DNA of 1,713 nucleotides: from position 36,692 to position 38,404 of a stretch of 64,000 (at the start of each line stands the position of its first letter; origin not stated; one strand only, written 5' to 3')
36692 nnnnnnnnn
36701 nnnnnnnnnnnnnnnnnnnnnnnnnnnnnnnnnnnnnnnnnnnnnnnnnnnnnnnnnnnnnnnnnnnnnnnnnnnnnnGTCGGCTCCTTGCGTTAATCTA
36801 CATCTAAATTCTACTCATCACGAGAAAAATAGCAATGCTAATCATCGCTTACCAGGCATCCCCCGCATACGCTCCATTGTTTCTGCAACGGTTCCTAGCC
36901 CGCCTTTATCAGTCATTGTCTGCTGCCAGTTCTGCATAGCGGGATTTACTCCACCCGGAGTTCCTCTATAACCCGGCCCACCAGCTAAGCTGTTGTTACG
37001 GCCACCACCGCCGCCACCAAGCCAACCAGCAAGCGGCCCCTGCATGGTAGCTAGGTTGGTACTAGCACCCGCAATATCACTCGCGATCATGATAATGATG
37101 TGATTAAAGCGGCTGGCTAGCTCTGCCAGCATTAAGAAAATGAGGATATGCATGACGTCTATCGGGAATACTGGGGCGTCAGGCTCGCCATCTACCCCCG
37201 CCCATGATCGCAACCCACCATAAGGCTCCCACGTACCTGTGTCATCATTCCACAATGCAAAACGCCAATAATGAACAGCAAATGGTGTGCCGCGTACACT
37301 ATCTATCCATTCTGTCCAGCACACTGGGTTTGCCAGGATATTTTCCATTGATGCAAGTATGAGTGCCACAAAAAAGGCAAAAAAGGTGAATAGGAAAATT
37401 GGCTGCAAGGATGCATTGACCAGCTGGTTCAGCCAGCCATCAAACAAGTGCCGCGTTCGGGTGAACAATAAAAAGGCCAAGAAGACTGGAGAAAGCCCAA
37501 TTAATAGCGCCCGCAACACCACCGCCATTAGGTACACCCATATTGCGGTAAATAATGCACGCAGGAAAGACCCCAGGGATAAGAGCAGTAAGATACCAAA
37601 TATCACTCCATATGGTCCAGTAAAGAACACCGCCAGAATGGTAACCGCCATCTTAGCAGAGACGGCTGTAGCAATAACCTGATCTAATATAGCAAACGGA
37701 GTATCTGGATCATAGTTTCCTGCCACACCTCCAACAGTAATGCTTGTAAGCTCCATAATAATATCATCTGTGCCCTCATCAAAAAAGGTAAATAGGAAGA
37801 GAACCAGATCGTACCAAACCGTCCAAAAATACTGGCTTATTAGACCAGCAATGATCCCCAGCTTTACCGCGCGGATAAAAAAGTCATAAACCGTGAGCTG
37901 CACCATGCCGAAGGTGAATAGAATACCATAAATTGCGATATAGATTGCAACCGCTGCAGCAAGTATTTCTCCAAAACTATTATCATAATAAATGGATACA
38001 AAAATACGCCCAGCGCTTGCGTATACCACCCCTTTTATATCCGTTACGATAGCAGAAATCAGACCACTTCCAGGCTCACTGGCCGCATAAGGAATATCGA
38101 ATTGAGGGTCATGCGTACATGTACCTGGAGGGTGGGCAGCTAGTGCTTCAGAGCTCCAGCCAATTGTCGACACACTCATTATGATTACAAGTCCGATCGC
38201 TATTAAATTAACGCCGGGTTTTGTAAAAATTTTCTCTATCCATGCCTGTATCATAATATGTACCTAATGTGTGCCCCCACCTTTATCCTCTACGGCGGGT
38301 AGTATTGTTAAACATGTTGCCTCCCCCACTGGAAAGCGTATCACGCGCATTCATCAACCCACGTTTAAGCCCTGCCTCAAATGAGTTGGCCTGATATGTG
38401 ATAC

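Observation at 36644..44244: Split rvh-style type IV secretion locus: virB3-virB4 plus three tandem VirB6 paralogs and nothing else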

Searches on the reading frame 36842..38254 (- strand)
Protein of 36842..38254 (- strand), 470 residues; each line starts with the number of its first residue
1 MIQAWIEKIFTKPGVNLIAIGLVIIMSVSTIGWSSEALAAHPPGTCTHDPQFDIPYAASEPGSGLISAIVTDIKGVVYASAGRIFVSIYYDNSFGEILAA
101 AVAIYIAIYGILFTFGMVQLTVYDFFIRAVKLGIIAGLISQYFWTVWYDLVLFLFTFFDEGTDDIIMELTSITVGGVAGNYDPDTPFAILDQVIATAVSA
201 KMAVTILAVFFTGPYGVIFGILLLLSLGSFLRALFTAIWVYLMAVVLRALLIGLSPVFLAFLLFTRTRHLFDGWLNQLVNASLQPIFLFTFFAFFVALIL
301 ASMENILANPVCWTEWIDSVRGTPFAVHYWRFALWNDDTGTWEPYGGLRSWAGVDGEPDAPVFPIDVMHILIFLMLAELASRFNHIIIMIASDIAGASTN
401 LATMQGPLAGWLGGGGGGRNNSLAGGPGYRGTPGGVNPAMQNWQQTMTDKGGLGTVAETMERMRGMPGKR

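Call 3: search_protein_families(library=pfam, proteins=[window:36842-38254:-], max_evalue=0.01)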
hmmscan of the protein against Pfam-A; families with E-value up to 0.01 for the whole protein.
window:36842-38254:- (470 aa): 1 family
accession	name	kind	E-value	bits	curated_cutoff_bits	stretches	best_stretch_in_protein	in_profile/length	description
PF04610.19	TrbL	-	4.7e-17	62.9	25.9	1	103-303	2-184/215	TrbL/VirB6 plasmid conjugal transfer protein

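Call 6: search_protein_families(library=ncbifam, proteins=[window:36842-38254:-], max_evalue=0.001)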
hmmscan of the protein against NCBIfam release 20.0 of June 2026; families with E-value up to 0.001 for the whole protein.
window:36842-38254:- (470 aa): 1 family
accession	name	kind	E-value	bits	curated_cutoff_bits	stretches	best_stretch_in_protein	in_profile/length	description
NF010426.0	PRK13852.1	equivalog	0.00024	20.4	206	1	98-303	39-222/295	type IV secretion system protein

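Call 32: find_homologous_proteins(query=window:36842-38254:-, max_evalue=0.001)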
Query window:36842-38254:- (470 aa): 129 proteins with E <= 0.001 among 8000 candidates; the best 120 are listed.
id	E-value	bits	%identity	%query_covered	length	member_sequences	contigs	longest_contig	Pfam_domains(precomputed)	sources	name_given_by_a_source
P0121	0.0e+0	1053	100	100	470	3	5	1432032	PF04610.20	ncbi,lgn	-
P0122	1.3e-172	593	63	97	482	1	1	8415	PF04610.20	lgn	-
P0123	2.3e-159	550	60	91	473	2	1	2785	PF04610.20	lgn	-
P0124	9.0e-159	548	55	97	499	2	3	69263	PF04610.20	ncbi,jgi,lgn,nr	ncbi:MAG: type IV secretion system protein [Rickettsiales bacterium]|nr:type IV secretion system pro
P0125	1.8e-158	547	61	90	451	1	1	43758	PF04610.20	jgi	-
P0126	2.7e-144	500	58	79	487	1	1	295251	PF04610.20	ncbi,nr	ncbi:MAG: type IV secretion system protein [Alphaproteobacteria bacterium]|nr:type IV secretion syst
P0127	3.0e-140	486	55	90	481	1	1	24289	PF04610.20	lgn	-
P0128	7.4e-138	479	54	90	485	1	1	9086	PF04610.20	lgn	-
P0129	1.3e-137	478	55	84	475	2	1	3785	PF04610.20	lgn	-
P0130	1.1e-136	475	57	81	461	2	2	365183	PF04610.20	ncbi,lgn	-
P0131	3.1e-136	473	55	86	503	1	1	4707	PF04610.20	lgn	-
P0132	1.5e-129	451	55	79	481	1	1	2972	PF04610.20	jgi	jgi:type IV secretory pathway VirB6-like protein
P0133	2.2e-129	451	49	97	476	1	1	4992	PF04610.20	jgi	jgi:type IV secretory pathway VirB6-like protein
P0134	9.1e-129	449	51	92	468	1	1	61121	PF04610.20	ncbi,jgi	jgi:type IV secretory pathway VirB6-like protein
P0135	1.7e-128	448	52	88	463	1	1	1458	PF04610.20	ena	-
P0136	8.6e-128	445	54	83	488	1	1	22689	PF04610.20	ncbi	-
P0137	1.0e-127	445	49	95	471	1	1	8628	PF04610.20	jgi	jgi:type IV secretory pathway VirB6-like protein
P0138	1.4e-126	441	52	92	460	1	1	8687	PF04610.20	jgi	jgi:type IV secretory pathway VirB6-like protein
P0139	2.2e-126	441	55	80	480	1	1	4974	PF04610.20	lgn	-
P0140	3.6e-125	437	53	81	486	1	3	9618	PF04610.20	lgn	-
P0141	1.3e-123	432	52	83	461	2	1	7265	PF04610.20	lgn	-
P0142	1.4e-123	432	52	85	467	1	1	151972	PF04610.20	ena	-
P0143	1.9e-122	428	49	90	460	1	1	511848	PF04610.20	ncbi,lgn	-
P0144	2.4e-122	427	49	89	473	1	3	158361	PF04610.20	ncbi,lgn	ncbi:MAG: type IV secretion system protein [Alphaproteobacteria bacterium]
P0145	7.9e-122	426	46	90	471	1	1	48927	PF04610.20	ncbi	-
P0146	1.3e-120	422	53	82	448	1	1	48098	PF04610.20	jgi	jgi:type IV secretory pathway VirB6-like protein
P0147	3.3e-120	420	52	84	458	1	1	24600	PF04610.20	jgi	jgi:type IV secretory pathway VirB6-like protein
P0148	1.2e-119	419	50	91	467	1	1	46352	PF04610.20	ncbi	-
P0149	1.3e-119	418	53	80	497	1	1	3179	PF04610.20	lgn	-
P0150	7.7e-119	416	51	82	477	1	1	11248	PF04610.20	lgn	-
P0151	9.3e-119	416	51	81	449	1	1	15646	PF04610.20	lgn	-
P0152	3.3e-118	414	53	77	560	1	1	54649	PF04610.20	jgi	-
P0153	3.9e-118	414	53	81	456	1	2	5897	PF04610.20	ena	-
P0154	1.3e-117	412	49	93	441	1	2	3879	PF04610.20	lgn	-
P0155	3.4e-116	407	50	81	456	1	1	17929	PF04610.20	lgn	-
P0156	1.5e-115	405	47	91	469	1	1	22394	PF04610.20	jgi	-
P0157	2.5e-115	404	46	94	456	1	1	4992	PF04610.20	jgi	jgi:type IV secretory pathway VirB6-like protein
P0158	4.0e-115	404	53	78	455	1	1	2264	PF04610.20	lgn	-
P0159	4.2e-115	404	48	91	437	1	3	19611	PF04610.20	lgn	-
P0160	6.6e-115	403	51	84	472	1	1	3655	PF04610.20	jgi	jgi:type IV secretory pathway VirB6-like protein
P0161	1.6e-114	402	51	81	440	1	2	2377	PF04610.20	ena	-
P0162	2.1e-114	401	49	79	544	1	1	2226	PF04610.20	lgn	-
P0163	5.0e-113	397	51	84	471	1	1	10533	PF04610.20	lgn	-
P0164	1.1e-112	396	50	86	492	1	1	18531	PF04610.20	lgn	-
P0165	1.2e-112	396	51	79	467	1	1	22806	PF04610.20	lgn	-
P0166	1.7e-111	392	47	85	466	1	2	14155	PF04610.20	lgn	-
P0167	2.5e-110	388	48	89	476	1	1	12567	PF04610.20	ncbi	-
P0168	5.7e-110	387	48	87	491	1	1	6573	PF04610.20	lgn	-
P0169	4.1e-109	384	48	78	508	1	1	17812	PF04610.20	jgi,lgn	-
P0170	2.4e-108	381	50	81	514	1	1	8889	PF04610.20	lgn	-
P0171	2.7e-107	378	48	87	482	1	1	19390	PF04610.20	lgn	-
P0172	3.3e-107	378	49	81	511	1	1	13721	PF04610.20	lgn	-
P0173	4.4e-106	374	50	79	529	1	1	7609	PF04610.20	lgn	-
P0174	8.9e-106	373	51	77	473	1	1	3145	PF04610.20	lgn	-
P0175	1.1e-105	373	46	84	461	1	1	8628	PF04610.20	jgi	jgi:type IV secretory pathway VirB6-like protein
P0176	1.3e-105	372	45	85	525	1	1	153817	PF04610.20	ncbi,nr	ncbi:MAG: type IV secretion system protein [Rickettsiales bacterium]|nr:type IV secretion system pro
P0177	4.6e-105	370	47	78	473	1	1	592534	PF04610.20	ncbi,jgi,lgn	-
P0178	1.0e-103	366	48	77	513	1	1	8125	PF04610.20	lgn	-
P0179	1.3e-103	366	47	86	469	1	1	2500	PF04610.20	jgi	jgi:type IV secretory pathway VirB6-like protein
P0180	2.9e-103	365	46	83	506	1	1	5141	PF04610.20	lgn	-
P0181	8.6e-103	363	43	91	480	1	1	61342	PF04610.20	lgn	-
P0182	1.5e-102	362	47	80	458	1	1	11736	PF04610.20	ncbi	-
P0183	3.1e-102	361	45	83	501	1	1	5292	PF04610.20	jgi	jgi:type IV secretory pathway VirB6-like protein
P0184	9.0e-102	360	44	87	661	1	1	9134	PF04610.20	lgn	-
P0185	1.6e-101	359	46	88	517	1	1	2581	PF04610.20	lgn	-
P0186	2.1e-101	358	46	87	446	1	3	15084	PF04610.20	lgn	-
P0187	5.4e-100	354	45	86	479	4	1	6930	PF04610.20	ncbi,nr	ncbi:MAG: type IV secretion system protein [Proteobacteria bacterium]|nr:type IV secretion system pr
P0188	5.6e-100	354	43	83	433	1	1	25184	PF04610.20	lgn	-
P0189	1.6e-99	352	44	88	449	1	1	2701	PF04610.20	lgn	-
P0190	1.6e-99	352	42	96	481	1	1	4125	PF04610.20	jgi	jgi:type IV secretory pathway VirB6-like protein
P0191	4.7e-99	351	45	88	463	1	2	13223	PF04610.20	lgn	-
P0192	5.0e-99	351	46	81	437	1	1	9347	PF04610.20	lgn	-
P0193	2.1e-98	349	42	92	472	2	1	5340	PF04610.20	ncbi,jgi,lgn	jgi:type IV secretory pathway VirB6-like protein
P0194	3.2e-98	348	46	83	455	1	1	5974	PF04610.20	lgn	-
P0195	7.4e-98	347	45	82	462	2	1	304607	PF04610.20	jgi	jgi:type IV secretory pathway VirB6-like protein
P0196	3.2e-97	345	42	91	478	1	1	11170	PF04610.20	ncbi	-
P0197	3.4e-97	345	42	91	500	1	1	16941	PF04610.20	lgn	-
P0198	5.8e-97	344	45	80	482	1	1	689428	PF04610.20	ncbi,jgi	jgi:type IV secretory pathway VirB6-like protein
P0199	1.3e-96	343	45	78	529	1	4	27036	PF04610.20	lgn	-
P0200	3.0e-96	341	44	83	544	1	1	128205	PF04610.20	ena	-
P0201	4.4e-95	338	41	92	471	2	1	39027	PF04610.20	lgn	-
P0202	1.1e-94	336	45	79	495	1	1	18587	PF04610.20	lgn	-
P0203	6.8e-94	334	45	76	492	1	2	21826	PF04610.20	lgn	-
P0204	7.2e-94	334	43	90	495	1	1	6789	PF04610.20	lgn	-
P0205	2.1e-93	332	48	81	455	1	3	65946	PF04610.20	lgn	-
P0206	6.7e-93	330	44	83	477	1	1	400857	PF04610.20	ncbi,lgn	-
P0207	9.6e-93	330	42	94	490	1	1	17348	PF04610.20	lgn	-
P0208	6.1e-92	327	46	76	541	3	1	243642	PF04610.20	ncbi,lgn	-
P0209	1.4e-91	326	43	83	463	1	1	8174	PF04610.20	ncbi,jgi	jgi:type IV secretion system protein VirB6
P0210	3.0e-90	322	44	80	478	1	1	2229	PF04610.20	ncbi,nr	ncbi:MAG: type IV secretion system protein, partial [Rickettsiales bacterium]|nr:type IV secretion s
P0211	3.0e-90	322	43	81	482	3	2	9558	PF04610.20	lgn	-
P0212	4.4e-90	321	43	80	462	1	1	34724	PF04610.20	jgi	jgi:type IV secretion system protein VirB6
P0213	7.0e-90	320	43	78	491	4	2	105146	PF04610.20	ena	-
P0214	1.6e-89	319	46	84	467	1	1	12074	PF04610.20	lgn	-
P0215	3.5e-88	315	41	84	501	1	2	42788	PF04610.20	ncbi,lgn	-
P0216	1.1e-87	313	43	76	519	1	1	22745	PF04610.20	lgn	-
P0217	3.0e-87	312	43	79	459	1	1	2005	PF04610.20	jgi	-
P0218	4.0e-87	311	43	88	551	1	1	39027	PF04610.20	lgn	-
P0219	4.4e-86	308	43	77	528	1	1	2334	PF04610.20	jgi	-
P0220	4.9e-86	308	44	83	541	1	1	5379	PF04610.20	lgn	-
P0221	8.0e-86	307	42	81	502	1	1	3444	PF04610.20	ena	-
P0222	1.2e-85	306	43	84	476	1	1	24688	PF04610.20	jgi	jgi:type IV secretory pathway VirB6-like protein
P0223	1.1e-84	303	60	48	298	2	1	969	PF04610.20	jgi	jgi:type IV secretory pathway VirB6-like protein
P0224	2.0e-83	299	42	84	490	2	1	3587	PF04610.20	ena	-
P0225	7.2e-83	297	39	91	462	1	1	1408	PF04610.20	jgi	jgi:type IV secretory pathway VirB6-like protein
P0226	3.1e-82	295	42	77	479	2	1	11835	PF04610.20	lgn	-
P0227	1.3e-81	293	41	87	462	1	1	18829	PF04610.20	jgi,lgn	-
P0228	1.3e-81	293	44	81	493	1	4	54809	PF04610.20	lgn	-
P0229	2.3e-80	289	39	89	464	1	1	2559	PF04610.20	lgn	-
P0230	4.9e-80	288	46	77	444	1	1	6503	PF04610.20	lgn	-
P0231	2.0e-78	283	47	69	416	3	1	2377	PF04610.20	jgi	jgi:hypothetical protein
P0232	3.5e-78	282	42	85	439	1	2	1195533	PF04610.20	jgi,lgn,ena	-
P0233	4.4e-78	281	41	89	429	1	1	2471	PF04610.20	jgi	jgi:type IV secretory pathway VirB6-like protein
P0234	6.4e-78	281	42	84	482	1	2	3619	PF04610.20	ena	-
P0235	3.2e-74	269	40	80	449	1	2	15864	PF04610.20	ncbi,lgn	-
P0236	6.0e-73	265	40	84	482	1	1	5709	PF04610.20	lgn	-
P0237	6.8e-73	264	42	74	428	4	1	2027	PF04610.20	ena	-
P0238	4.7e-72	262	38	84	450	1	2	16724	PF04610.20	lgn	-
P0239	3.6e-70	255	39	78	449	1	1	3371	PF04610.20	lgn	-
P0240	6.6e-70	255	38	82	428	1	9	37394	PF04610.20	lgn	-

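Call 35: search_solved_structures(query=A2, max_evalue=10, show_alignments=2)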
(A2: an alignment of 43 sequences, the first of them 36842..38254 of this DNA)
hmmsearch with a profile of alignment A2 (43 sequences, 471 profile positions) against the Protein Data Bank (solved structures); distinct sequences matched with E-value up to 10: 5.
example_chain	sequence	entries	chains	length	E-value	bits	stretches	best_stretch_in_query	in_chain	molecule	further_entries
7o3v_F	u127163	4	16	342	8.7e-07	31.2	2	209-298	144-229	TrwI protein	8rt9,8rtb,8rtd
6khi_P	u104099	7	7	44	0.77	11.6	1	241-265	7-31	proton-translocating NADH-quinone dehydrogenase subunit P | NAD(P)H-quinone oxidoreductase subunit P | Proton-translocating NADH-quinone dehydrogenase subunit P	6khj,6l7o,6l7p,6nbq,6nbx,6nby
6hum_P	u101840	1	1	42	0.9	11.4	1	241-265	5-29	Proton-translocating NADH-quinone dehydrogenase subunit P NdhP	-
2bg5_A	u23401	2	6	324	1.6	10.6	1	127-183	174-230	PHOSPHOENOLPYRUVATE-PROTEIN KINASE | PHOSPHOENOLPYRUVATE-PROTEIN KINASE (PTS SYSTEM EI COMPONENT IN BACTERIA)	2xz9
2xz7_A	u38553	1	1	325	1.6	10.6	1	127-183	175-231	PHOSPHOENOLPYRUVATE-PROTEIN KINASE (PTS SYSTEM EI COMPONENT IN BACTERIA)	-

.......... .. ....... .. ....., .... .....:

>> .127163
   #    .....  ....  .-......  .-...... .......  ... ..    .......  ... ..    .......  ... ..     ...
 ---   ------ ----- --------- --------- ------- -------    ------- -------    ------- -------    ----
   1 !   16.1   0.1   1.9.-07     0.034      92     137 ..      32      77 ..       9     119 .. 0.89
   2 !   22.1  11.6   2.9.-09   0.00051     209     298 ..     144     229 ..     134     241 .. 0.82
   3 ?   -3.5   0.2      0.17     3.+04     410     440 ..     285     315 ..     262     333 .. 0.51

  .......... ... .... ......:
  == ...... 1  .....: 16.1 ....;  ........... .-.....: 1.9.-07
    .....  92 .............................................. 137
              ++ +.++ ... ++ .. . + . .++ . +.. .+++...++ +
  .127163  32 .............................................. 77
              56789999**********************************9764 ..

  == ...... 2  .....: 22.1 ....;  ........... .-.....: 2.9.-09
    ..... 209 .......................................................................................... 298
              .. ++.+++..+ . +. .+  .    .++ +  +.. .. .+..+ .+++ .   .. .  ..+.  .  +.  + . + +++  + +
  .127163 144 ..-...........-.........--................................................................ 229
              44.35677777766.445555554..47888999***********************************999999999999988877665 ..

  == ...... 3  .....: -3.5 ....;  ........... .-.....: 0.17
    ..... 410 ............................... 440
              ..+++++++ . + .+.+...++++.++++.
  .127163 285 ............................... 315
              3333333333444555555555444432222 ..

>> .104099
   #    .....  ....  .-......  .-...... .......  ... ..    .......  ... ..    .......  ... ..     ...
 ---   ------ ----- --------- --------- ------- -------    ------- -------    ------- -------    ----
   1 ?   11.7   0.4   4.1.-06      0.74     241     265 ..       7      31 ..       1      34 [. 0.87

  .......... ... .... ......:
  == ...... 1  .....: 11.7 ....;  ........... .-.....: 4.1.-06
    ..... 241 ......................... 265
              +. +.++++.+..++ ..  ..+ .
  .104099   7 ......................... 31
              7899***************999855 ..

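Call 37: search_protein_representatives(protein=window:36842-38254:-)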
Query: 470 residues. Proteins with E-value up to 0.001 (for the whole library): 2123; up to 1e-10: 1159; up to 1e-30: 132. The best 150 are listed.
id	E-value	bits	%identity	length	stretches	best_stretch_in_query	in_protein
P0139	7.0e-127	440.7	54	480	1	32-438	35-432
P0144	7.7e-123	427.4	51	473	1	24-458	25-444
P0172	1.0e-107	377.5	55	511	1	41-437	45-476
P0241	3.0e-107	376.0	47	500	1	34-431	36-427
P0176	4.1e-106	372.2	47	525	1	17-433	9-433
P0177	1.5e-105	370.4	47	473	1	19-438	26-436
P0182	4.8e-103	362.1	49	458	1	40-419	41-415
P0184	2.9e-102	359.6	46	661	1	32-427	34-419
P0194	1.0e-98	347.8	49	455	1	45-437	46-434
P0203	2.2e-94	333.6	46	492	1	28-449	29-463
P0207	3.1e-93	329.8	48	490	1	22-427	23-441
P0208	1.9e-92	327.1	47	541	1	42-436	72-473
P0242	1.5e-90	320.9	46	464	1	34-438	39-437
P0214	4.9e-90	319.2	48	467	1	28-414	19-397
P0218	1.3e-87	311.2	43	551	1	24-434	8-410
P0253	2.9e-72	260.6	41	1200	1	41-423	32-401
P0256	4.1e-69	250.2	40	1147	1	17-404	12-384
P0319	1.5e-41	159.3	32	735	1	65-414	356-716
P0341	1.8e-32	129.4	37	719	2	181-435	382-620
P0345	8.9e-32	127.1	33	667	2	184-415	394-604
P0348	3.1e-31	125.3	30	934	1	66-399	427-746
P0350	6.1e-31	124.3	32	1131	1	60-335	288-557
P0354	1.9e-30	122.7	32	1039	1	56-405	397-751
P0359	1.6e-29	119.7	30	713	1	66-398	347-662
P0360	2.0e-29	119.4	34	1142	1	92-417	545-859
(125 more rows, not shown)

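Call 38: list_cluster_members(proteins=[P0253, P0256, P0348, P0350, P0354, P0360, P0319, P0341, P0345, P0359])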
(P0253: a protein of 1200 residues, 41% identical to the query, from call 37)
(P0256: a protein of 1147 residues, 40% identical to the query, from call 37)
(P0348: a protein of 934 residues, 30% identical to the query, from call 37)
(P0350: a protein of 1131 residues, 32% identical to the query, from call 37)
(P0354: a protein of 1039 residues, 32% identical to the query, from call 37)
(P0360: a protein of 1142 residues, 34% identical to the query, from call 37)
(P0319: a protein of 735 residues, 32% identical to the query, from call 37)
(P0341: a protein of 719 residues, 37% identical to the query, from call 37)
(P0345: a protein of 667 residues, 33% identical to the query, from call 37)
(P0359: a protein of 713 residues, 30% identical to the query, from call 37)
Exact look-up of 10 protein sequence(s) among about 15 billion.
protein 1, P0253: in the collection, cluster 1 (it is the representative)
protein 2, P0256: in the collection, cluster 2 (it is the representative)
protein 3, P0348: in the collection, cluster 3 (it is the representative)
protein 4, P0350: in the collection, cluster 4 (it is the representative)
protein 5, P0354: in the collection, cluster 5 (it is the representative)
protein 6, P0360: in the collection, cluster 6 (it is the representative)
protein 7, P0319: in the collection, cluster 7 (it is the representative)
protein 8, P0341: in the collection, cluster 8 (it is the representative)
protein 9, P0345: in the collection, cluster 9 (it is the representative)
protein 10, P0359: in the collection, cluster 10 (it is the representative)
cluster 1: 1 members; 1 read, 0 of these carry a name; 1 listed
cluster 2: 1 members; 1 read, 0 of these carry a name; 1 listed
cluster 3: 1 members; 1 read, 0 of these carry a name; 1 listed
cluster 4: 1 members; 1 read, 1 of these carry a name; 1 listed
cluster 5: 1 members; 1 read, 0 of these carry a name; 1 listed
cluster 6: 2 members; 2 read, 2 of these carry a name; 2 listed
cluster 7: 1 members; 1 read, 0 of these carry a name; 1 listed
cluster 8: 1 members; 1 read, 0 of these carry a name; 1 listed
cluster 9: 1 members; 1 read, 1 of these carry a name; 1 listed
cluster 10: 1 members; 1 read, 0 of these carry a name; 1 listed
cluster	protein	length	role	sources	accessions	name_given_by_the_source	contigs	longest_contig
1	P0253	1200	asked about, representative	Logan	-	-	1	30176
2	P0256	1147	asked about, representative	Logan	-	-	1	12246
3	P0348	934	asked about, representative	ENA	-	-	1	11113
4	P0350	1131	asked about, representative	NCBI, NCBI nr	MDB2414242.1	type IV secretion system protein [Rickettsiales bacterium]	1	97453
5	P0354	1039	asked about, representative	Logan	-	-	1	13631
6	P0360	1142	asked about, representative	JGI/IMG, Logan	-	type IV secretory pathway VirB6-like protein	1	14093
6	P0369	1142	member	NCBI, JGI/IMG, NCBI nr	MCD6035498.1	MAG: type secretion system protein VirB6 family [Rickettsiales bacterium] | type IV secretory pathway VirB6-like protein | type secretion system protein VirB6 family [Rickettsiales bacterium]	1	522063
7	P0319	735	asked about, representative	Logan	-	-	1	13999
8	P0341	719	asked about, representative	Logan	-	-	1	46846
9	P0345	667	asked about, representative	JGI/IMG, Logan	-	type IV secretory pathway VirB6-like protein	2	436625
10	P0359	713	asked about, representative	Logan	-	-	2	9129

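Call 40: predict_structure(alignment_id=A2)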
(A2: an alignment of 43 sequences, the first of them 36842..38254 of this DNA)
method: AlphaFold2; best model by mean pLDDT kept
length: 470 residues; sequences in the alignment: 43
mean_pLDDT: 81.8   pTM: 0.71
mean pLDDT of the five models: 81.8, 79.8, 78.9, 78.0, 76.7
residues with pLDDT >= 90: 225; 70-90: 136; 50-70: 75; < 50: 34
segments of 3 or more residues with pLDDT < 50: 34-40, 416-436, 468-470
pLDDT, mean of each block of 10 residues (from residue 1): 71 73 85 53 80 70 83 93 92 94 93 87 90 91 81 85 87 65 77 92 96 94 97 94 94 93 92 92 92 91 95 84 83 93 90 90 94 96 90 77 58 49 43 52 65 57 52
secondary structure, 60 per line:
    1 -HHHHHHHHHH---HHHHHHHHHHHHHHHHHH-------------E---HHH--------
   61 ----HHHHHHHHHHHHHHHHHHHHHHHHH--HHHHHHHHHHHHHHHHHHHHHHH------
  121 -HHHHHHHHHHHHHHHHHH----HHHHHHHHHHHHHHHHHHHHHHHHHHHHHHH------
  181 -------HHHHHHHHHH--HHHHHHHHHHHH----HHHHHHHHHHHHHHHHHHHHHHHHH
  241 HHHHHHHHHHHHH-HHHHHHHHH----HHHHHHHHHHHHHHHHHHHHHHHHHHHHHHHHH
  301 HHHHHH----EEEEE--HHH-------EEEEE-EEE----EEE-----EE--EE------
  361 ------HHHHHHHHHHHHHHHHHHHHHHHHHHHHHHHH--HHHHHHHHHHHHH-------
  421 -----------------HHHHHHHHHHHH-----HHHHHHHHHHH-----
elements in order: H2-11 H15-32 H65-89 H92-114 H122-139 H144-174 H188-197 H200-211 H216-253 H255-263 H268-306 E311-315 E328-332 E334-336 E341-343 H367-398 H401-413 H438-449 H455-465
